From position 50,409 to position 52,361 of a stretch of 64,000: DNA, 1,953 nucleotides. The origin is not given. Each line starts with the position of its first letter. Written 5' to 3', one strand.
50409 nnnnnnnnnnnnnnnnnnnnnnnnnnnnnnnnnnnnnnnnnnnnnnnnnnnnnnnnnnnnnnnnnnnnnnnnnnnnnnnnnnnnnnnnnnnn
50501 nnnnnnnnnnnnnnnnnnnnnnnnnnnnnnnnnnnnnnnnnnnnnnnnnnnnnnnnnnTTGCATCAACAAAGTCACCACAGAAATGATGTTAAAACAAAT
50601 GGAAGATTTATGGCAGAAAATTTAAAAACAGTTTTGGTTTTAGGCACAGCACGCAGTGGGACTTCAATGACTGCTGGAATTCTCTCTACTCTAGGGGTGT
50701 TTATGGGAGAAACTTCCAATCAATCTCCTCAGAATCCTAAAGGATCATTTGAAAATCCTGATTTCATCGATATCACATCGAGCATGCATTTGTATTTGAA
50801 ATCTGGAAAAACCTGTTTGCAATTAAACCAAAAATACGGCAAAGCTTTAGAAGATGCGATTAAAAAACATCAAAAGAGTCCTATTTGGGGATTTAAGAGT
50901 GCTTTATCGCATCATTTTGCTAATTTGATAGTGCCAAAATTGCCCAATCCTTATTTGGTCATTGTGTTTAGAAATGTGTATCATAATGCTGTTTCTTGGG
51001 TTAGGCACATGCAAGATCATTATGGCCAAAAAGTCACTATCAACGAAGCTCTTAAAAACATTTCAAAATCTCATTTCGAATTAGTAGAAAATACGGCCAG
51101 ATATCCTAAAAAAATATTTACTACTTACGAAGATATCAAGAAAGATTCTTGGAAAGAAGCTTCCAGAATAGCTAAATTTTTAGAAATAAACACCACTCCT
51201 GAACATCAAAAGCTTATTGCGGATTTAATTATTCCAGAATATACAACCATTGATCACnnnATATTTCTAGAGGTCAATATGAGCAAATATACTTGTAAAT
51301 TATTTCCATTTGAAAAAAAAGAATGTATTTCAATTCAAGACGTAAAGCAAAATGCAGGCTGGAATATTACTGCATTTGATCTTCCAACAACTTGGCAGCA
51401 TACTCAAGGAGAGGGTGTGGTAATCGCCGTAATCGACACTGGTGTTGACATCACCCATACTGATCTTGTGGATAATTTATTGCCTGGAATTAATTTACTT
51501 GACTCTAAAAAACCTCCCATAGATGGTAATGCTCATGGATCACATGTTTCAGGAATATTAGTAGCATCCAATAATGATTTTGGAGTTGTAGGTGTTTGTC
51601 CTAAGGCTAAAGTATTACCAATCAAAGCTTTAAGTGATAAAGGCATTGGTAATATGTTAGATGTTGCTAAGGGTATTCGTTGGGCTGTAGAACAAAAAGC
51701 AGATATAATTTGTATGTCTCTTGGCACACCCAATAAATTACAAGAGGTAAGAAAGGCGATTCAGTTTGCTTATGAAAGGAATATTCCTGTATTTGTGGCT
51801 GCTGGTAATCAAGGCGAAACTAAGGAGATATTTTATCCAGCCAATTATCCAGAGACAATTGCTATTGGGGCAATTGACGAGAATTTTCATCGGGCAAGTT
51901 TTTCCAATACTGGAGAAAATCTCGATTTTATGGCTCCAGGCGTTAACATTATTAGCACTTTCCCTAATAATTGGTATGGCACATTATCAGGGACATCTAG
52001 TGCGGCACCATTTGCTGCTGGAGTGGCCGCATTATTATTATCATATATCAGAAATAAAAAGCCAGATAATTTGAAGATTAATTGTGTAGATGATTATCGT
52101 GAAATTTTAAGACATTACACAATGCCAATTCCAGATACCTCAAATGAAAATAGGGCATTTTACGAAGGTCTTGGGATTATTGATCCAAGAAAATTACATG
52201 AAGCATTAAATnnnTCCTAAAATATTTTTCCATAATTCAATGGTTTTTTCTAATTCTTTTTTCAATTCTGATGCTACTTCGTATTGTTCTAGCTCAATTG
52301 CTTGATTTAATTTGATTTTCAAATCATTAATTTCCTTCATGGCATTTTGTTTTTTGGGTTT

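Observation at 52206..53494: McsA-like arginine-kinase activator homolog in a phage, co-transcribed with an unknown ORF and adjacent to a subtilisin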

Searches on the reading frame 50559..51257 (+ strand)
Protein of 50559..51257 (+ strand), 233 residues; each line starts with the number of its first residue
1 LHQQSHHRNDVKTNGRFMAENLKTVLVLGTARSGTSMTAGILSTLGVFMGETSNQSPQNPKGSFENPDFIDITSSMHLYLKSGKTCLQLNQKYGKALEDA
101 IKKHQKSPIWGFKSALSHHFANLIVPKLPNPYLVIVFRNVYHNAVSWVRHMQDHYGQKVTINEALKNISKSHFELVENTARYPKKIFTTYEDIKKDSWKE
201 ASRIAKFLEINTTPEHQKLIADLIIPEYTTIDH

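Call 3: search_protein_families(library=pfam, proteins=[window:50559-51257:+], max_evalue=1)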
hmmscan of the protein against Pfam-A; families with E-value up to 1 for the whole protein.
window:50559-51257:+ (233 aa): 3 families
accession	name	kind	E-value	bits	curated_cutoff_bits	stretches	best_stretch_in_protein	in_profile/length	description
PF00685.33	Sulfotransfer_1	-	1.4e-11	44.7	22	1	24-221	3-192/255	Sulfotransferase domain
PF13469.12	Sulfotransfer_3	-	4.2e-10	40.7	27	1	25-213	2-215/216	Sulfotransferase family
PF18090.7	SoPB_HTH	-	0.045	14.3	27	1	144-189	7-52/75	Centromere-binding protein HTH domain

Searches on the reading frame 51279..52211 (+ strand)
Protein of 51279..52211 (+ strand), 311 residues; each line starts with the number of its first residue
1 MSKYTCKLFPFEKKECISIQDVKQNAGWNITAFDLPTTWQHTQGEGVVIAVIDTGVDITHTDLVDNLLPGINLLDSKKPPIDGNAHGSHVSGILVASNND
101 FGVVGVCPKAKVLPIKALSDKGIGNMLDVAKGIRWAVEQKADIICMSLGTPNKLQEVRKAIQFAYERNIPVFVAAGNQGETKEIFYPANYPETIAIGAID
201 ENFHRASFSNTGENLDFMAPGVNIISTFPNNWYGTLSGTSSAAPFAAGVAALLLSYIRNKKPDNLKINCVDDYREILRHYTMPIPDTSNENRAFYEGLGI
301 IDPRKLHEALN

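Call 3: search_protein_families(library=pfam, proteins=[window:51279-52211:+], max_evalue=1)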
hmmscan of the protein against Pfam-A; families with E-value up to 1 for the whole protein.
window:51279-52211:+ (311 aa): 2 families
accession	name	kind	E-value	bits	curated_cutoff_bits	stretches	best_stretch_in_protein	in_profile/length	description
PF00082.27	Peptidase_S8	-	3.8e-56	191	21.8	1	44-266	1-266/288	Subtilase family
PF03141.22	Methyltransf_29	-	0.02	13.9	23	1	120-190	115-181/506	Putative S-adenosyl-L-methionine-dependent methyltransferase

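Call 5: search_protein_families(library=phrogs, proteins=[window:51279-52211:+], max_evalue=0.1)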
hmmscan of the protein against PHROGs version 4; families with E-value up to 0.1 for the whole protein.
window:51279-52211:+ (311 aa): 3 families
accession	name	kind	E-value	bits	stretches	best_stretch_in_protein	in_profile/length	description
phrog_3677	-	other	1.3e-80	272.6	1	17-291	565-836/1125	protease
phrog_3964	-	unknown function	8.8e-07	28.6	1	45-260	274-534/779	-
phrog_9158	-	unknown function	1.2e-05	25.2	1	192-256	418-498/696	-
